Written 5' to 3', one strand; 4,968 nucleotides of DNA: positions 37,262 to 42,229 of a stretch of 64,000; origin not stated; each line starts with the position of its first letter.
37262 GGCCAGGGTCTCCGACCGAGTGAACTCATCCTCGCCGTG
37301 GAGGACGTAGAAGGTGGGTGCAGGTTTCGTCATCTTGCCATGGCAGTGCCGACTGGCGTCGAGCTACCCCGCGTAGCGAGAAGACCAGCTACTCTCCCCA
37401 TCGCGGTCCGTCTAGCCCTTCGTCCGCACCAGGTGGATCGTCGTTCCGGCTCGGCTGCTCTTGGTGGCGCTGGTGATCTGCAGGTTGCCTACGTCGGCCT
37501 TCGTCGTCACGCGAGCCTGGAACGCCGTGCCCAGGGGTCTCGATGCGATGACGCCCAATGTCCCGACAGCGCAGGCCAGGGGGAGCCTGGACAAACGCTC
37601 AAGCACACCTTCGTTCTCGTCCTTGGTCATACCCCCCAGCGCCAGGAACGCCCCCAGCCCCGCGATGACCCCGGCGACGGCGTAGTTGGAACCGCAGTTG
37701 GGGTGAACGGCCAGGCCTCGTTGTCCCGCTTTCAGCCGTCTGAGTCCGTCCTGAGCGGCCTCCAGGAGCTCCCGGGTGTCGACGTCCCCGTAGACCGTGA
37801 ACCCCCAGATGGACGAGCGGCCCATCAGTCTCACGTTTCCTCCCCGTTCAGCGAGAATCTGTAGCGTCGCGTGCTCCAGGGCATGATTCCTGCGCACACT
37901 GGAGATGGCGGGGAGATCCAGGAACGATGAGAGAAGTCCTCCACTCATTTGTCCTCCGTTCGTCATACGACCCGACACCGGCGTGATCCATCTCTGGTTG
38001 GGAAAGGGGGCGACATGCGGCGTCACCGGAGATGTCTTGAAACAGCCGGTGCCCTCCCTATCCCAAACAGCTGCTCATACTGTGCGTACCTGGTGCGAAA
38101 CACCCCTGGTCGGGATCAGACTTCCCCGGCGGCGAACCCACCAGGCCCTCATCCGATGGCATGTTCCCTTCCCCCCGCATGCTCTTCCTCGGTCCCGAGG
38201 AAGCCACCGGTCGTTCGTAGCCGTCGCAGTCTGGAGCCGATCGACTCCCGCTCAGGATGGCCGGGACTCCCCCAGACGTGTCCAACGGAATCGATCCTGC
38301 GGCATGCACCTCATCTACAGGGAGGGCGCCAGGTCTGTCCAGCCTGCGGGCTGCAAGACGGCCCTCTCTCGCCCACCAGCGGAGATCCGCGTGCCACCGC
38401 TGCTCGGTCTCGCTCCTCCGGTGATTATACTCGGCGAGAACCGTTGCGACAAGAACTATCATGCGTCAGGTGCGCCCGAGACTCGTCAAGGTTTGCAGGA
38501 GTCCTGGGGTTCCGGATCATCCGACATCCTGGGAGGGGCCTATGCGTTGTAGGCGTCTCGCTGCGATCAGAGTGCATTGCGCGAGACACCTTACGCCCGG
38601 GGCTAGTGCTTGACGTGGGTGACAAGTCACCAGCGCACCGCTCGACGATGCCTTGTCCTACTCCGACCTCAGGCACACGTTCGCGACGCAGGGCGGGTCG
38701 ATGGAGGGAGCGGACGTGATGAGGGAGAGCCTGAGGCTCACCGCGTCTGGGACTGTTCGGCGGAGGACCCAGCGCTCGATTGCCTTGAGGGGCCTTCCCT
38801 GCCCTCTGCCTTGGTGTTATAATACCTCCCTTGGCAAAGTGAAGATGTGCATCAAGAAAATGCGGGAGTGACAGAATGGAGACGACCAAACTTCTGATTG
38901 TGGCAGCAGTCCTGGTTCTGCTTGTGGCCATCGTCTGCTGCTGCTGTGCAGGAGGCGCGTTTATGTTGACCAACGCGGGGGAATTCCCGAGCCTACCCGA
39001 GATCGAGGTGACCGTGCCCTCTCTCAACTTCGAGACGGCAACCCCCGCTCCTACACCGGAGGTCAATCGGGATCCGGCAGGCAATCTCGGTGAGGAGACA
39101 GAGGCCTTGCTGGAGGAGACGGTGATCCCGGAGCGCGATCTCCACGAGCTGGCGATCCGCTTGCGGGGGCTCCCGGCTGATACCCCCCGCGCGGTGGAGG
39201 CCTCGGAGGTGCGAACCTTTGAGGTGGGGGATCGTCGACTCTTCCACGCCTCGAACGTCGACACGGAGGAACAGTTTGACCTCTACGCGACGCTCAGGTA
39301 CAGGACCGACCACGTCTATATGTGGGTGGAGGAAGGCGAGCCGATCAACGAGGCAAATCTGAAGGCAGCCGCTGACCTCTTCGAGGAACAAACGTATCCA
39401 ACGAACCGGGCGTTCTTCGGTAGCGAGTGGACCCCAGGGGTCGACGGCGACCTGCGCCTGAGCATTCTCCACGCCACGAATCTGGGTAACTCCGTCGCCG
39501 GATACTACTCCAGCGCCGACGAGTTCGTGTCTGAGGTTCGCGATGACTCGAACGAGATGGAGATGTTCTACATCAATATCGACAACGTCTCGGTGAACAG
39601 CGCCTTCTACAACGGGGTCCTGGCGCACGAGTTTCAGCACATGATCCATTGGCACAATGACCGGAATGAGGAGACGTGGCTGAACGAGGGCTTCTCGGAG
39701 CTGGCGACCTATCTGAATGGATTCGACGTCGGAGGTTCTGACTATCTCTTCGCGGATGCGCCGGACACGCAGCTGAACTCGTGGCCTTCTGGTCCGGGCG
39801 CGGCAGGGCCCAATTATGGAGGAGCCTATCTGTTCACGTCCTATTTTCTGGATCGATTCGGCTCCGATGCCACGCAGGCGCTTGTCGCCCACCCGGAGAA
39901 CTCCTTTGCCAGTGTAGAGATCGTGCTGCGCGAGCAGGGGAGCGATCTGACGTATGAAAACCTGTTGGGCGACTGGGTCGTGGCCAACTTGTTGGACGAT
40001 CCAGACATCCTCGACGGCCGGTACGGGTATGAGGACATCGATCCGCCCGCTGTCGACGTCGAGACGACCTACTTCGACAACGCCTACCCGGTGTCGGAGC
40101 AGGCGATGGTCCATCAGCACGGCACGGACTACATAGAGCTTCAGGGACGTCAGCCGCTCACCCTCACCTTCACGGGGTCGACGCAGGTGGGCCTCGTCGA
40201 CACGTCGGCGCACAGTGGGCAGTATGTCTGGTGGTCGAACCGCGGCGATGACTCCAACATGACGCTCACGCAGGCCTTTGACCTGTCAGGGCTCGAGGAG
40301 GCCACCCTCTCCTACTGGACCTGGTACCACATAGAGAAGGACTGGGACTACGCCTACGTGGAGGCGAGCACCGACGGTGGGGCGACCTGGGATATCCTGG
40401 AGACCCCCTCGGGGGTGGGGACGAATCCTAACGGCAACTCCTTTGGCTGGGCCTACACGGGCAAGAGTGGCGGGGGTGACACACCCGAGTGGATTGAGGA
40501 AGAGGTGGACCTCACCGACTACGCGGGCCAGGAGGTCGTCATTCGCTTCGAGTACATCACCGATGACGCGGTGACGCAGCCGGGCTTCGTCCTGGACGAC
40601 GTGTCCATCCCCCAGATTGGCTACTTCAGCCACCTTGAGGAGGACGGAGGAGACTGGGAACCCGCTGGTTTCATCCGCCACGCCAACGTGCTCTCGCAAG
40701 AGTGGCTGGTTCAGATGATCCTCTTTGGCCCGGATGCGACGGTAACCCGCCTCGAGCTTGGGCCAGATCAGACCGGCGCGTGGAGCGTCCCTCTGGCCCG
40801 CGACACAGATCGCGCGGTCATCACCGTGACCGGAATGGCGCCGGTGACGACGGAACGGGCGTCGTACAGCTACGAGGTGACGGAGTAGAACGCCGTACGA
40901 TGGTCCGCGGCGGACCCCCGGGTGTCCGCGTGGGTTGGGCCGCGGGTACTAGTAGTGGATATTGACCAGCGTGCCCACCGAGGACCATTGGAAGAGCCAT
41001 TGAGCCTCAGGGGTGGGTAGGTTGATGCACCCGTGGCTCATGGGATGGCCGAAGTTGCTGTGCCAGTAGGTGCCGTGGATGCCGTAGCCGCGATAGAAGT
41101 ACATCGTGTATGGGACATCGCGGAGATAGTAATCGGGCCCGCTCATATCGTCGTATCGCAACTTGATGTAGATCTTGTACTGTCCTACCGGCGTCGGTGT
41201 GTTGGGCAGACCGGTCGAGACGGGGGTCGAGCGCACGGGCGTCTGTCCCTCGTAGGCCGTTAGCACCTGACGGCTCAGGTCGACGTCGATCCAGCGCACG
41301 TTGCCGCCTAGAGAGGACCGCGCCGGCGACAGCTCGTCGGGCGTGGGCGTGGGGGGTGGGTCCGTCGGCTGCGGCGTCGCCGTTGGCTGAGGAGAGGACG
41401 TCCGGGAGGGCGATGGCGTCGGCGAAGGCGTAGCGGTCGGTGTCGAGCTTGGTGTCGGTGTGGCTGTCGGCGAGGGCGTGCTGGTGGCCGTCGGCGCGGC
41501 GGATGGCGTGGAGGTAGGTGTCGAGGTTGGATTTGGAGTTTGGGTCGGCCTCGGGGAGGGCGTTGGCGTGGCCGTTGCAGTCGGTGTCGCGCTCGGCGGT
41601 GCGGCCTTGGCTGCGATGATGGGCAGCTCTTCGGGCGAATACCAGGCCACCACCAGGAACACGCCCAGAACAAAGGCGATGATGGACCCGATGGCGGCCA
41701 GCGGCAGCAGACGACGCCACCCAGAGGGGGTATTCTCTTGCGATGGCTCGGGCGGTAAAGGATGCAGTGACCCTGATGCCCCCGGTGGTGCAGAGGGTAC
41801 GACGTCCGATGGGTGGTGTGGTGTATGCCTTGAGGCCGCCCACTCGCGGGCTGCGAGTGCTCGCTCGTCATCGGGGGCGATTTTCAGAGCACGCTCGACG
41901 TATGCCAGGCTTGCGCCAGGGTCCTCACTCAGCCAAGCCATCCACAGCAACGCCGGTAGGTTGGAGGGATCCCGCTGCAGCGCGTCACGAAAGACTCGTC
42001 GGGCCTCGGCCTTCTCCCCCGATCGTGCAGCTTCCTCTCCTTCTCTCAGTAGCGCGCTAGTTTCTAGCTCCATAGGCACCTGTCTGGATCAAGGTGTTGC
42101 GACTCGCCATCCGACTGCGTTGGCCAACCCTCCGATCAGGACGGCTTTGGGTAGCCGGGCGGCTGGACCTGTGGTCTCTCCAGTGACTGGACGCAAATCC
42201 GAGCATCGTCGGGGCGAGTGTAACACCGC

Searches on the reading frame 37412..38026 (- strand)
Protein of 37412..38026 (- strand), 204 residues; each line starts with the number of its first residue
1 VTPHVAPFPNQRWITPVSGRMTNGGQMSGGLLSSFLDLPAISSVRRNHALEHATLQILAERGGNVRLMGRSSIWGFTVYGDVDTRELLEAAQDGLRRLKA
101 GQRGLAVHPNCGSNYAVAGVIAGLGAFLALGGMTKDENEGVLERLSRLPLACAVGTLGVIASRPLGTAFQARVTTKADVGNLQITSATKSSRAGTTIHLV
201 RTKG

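Call 18: search_protein_families(library=pfam, proteins=[window:37412-38026:-], max_evalue=0.001)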
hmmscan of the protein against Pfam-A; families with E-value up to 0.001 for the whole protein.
window:37412-38026:- (204 aa): 1 family
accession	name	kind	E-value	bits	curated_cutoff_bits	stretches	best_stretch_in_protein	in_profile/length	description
PF19928.4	DUF6391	-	2.1e-37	128.7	33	1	44-186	2-133/134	Domain of unknown function (DUF6391)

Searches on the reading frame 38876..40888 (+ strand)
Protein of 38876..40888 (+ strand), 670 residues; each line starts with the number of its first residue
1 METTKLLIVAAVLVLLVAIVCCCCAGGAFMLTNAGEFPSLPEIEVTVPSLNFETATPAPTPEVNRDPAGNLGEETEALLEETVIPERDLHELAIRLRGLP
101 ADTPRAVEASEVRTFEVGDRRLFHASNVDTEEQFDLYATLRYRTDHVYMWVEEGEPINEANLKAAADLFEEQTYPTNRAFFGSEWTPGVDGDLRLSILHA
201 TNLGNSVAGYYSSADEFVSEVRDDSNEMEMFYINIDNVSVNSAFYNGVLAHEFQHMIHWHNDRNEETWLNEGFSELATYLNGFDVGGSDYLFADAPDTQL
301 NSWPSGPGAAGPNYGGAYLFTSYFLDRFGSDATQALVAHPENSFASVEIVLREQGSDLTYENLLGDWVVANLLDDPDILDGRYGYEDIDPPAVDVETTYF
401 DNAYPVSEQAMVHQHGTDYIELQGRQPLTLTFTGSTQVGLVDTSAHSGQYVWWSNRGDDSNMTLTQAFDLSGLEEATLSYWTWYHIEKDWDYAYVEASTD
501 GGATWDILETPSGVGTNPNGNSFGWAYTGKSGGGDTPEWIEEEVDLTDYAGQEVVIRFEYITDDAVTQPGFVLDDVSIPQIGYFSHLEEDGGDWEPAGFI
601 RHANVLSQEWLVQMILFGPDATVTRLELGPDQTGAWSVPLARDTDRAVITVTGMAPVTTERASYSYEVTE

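Call 18: search_protein_families(library=pfam, proteins=[window:38876-40888:+], max_evalue=0.001)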
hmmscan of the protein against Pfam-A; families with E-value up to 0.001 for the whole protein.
window:38876-40888:+ (670 aa): 1 family
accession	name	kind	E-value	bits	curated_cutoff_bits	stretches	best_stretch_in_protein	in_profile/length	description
PF20773.4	InhA-like_MAM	-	9.4e-33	113.8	26.9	1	445-582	34-166/191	Immune inhibitor A-like, MAM domain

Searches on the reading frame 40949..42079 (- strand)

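Call 18: search_protein_families(library=pfam, proteins=[window:40949-42079:-], max_evalue=0.001)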
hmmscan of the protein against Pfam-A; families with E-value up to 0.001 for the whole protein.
window:40949-42079:- (376 aa): 4 families
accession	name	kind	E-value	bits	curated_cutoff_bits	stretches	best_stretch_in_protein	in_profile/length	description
PF03734.19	YkuD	-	2.6e-27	96.7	23.4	1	262-374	2-146/146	L,D-transpeptidase catalytic domain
PF07719.23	TPR_2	-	3.4e-06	27.2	27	0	9-40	3-34/34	Tetratricopeptide repeat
PF13428.12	TPR_14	-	1.5e-05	25.7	23.5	0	10-48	4-42/44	Tetratricopeptide repeat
PF14559.12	TPR_19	-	0.00037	21.2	25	0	21-76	5-63/68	Tetratricopeptide repeat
